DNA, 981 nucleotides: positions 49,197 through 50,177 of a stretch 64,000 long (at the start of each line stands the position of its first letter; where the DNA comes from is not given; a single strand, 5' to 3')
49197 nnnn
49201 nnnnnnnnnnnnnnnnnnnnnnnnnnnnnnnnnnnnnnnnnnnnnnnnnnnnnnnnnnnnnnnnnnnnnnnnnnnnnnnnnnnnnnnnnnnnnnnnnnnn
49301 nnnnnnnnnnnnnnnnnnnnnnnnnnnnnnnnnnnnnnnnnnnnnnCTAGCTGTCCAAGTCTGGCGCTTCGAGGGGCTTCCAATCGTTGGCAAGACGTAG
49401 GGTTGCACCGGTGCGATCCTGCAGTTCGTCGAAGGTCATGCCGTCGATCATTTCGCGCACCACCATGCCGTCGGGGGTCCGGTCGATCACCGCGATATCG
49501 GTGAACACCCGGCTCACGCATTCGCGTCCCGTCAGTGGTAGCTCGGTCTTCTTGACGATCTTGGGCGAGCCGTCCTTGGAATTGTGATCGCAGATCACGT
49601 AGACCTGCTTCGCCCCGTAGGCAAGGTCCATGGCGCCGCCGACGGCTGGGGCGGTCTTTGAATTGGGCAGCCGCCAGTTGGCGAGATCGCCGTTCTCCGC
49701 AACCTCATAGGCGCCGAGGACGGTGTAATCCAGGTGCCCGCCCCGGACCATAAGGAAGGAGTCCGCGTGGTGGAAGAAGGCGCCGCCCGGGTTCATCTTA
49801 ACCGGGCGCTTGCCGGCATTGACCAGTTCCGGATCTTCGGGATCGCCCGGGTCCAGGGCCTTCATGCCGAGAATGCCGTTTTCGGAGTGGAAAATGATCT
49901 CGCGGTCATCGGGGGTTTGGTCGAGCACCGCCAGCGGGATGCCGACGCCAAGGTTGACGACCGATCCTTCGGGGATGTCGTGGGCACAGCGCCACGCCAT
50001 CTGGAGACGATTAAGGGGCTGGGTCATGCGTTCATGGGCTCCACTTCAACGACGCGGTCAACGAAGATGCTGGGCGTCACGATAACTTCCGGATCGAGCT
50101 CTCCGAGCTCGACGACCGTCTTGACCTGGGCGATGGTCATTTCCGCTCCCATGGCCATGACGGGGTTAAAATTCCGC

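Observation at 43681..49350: sqr followed within 18 nt by an RND adaptor-permease pair lacking an outer-membrane factor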

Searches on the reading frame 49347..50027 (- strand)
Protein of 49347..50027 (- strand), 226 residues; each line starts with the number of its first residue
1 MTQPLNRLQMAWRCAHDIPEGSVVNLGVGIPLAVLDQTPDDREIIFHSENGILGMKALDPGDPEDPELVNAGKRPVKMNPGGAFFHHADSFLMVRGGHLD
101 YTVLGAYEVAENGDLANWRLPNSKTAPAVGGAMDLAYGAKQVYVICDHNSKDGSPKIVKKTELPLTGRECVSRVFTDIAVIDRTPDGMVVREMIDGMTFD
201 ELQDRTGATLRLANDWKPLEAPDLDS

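Call 3: search_protein_families(library=pfam, proteins=[window:49347-50027:-])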
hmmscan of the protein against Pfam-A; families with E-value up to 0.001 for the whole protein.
window:49347-50027:- (226 aa): 1 family
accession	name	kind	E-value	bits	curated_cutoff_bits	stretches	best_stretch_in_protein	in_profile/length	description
PF01144.29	CoA_trans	-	1.4e-32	113.3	23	1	9-203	3-215/217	Coenzyme A transferase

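Call 6: search_protein_families(library=ncbifam, proteins=[window:49347-50027:-], max_evalue=0.00001)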
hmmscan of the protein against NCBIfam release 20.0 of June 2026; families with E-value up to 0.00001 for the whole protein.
window:49347-50027:- (226 aa): 1 family
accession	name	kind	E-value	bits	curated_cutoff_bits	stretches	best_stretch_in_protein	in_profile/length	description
TIGR02428.1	pcaJ_scoB_fam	subfamily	8.9e-78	260.4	243.55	1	6-211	2-206/207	3-oxoacid CoA-transferase subunit B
